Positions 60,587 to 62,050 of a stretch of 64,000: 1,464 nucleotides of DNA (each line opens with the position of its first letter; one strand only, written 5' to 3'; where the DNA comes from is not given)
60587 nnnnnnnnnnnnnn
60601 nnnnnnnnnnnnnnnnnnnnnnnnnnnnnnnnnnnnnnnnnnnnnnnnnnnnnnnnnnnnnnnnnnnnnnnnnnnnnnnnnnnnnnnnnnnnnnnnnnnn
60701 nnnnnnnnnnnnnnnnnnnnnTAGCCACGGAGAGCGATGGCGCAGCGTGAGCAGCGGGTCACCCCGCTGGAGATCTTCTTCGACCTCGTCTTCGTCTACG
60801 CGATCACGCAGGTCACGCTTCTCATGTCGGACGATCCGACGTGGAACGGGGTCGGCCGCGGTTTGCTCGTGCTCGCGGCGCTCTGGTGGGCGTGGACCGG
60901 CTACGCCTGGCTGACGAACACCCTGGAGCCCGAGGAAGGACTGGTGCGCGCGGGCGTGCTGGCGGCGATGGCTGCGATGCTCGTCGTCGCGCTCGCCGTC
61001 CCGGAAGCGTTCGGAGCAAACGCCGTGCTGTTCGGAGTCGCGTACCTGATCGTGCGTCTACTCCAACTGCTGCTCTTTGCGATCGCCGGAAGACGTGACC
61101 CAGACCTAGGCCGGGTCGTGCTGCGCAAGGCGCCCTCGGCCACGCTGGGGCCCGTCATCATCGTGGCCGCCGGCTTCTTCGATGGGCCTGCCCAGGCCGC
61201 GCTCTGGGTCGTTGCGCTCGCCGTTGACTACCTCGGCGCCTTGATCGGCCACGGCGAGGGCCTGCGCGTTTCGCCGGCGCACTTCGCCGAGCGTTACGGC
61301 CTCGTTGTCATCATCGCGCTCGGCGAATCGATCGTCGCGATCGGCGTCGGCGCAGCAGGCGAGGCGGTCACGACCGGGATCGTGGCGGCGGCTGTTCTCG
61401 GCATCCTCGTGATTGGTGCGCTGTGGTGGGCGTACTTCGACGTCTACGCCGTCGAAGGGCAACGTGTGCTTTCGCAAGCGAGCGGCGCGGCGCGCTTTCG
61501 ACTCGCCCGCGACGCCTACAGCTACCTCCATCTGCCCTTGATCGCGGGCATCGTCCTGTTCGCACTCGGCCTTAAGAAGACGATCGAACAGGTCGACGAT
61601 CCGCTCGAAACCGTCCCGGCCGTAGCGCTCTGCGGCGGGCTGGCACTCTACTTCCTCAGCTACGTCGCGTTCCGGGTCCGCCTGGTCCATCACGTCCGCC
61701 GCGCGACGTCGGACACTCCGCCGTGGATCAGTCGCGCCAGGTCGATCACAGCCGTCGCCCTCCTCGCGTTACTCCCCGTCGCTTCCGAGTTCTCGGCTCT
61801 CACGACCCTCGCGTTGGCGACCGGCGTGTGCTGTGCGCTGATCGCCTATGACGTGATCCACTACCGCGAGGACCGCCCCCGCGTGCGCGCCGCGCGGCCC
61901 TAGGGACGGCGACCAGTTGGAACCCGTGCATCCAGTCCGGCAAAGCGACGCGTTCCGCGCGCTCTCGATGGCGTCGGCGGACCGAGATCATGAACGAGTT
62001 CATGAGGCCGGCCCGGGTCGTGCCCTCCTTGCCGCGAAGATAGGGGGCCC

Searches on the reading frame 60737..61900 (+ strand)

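Call 81: search_protein_families(library=pfam, proteins=[window:60737-61900:+], max_evalue=0.00001)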
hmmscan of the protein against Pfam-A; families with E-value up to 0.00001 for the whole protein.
window:60737-61900:+ (388 aa): 1 family
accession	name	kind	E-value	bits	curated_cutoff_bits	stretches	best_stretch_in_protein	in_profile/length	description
PF06772.16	LtrA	-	2.7e-97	326.7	31.9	1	7-369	1-355/356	Bacterial low temperature requirement A protein (LtrA)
